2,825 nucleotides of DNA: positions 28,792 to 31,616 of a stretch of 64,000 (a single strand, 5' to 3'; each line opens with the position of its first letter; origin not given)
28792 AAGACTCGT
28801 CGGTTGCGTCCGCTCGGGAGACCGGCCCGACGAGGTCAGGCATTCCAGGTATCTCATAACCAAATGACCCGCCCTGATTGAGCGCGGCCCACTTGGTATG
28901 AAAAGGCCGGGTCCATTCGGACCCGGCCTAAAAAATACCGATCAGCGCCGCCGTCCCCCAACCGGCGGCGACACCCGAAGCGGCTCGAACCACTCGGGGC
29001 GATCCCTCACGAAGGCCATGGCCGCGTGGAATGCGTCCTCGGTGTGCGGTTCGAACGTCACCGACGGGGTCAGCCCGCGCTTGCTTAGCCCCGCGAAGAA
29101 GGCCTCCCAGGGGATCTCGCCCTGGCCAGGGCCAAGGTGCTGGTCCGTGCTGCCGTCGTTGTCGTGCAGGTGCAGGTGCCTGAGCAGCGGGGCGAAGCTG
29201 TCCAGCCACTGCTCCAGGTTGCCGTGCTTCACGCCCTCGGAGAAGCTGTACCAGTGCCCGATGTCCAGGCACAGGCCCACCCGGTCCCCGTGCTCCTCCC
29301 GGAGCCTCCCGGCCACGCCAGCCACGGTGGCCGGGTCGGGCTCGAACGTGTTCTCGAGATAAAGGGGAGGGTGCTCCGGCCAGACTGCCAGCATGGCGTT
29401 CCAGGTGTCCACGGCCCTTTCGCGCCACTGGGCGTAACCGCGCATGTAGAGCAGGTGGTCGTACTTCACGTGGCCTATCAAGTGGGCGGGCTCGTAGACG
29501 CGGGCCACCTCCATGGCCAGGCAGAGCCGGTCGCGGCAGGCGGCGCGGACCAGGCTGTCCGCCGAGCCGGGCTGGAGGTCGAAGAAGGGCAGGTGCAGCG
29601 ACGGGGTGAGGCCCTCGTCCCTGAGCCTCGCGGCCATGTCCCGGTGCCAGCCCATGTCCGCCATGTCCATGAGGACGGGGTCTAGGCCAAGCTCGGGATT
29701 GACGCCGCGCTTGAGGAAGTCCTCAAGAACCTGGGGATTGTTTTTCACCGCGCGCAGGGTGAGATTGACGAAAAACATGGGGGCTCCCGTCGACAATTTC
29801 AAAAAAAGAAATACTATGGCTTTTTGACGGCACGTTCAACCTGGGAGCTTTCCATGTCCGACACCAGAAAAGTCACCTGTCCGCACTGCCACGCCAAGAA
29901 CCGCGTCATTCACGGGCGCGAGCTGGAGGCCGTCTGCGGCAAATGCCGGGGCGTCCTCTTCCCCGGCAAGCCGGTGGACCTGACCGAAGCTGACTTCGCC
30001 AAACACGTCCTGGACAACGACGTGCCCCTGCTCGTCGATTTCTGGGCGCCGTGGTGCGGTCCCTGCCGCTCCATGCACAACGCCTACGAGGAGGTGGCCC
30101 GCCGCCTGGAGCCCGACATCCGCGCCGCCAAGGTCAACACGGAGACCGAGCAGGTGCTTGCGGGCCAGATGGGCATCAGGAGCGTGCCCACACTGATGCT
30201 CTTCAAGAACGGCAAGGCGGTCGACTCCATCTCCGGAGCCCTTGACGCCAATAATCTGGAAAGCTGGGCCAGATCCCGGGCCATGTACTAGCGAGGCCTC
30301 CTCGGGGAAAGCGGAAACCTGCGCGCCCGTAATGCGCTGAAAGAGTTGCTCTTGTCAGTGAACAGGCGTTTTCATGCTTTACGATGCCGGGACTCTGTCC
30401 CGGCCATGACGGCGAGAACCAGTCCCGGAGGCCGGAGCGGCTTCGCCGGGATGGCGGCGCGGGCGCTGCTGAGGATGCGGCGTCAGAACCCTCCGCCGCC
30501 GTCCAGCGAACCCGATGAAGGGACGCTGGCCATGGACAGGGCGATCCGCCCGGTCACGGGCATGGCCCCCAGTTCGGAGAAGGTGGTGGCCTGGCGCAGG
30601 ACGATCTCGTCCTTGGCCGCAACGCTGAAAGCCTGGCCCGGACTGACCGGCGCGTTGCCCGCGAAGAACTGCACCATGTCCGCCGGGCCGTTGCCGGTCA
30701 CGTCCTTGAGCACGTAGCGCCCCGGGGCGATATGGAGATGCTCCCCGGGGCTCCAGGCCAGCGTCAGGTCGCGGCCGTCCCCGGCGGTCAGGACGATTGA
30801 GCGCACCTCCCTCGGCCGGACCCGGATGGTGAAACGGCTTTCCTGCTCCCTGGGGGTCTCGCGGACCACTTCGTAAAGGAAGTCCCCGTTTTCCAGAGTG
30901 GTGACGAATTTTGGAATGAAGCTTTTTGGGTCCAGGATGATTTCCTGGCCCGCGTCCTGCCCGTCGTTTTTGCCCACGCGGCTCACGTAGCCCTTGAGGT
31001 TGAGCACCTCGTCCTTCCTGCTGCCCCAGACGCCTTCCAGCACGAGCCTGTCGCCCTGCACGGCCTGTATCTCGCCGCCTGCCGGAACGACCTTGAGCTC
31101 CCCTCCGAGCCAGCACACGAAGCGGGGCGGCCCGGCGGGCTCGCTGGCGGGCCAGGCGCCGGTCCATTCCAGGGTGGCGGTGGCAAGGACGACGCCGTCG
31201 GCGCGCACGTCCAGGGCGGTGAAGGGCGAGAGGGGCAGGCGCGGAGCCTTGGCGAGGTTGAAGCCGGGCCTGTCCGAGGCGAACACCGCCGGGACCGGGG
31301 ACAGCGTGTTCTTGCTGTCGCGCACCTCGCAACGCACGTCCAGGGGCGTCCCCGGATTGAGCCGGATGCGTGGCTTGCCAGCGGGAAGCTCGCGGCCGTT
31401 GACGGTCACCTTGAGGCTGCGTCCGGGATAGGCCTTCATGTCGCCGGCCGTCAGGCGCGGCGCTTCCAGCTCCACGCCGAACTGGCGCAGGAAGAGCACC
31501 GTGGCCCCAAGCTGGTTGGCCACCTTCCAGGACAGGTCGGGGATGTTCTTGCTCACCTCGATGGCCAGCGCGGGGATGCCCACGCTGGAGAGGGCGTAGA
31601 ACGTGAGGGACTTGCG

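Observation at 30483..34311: Clustered Csd6/Pgp2-like, membrane coiled-coil and Csd4/Pgp1-like genes: candidate peptidoglycan-trimming cell-curvature module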

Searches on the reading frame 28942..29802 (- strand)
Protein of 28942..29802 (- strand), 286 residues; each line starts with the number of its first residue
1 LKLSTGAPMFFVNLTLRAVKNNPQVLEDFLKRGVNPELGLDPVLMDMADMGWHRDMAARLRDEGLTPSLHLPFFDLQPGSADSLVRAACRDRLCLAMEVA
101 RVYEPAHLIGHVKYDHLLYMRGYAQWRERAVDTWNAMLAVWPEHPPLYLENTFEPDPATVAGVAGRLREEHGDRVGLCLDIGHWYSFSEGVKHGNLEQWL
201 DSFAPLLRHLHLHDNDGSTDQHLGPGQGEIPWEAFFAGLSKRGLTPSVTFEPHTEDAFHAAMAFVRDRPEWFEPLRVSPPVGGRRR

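Call 78: search_protein_families(library=pfam, proteins=[window:28942-29802:-], max_evalue=0.001)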
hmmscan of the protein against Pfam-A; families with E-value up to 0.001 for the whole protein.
window:28942-29802:- (286 aa): 1 family
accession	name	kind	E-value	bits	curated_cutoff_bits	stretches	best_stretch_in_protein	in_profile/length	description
PF01261.30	AP_endonuc_2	-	1.9e-25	90.4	31.1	1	54-266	31-247/249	Xylose isomerase-like TIM barrel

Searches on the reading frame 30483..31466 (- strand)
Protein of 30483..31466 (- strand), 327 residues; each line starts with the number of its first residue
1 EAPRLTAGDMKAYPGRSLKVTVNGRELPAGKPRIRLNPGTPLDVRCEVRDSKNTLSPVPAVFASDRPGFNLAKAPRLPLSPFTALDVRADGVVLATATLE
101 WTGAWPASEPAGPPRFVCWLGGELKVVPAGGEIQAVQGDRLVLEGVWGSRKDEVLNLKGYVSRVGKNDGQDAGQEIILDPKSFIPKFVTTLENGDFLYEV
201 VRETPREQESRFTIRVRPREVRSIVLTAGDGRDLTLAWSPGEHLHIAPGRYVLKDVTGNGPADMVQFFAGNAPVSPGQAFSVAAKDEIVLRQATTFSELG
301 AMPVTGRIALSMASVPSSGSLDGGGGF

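Call 58: search_protein_families(library=pfam, proteins=[window:30483-31466:-], max_evalue=1)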
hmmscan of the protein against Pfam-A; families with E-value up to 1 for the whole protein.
window:30483-31466:- (327 aa): 0 families
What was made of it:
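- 30543..31466 (-): All-beta C-terminal region of C (residues 276-583), about 130 aa longer than domains 2 and 3 of Csd4. No Pfam family (call 58).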
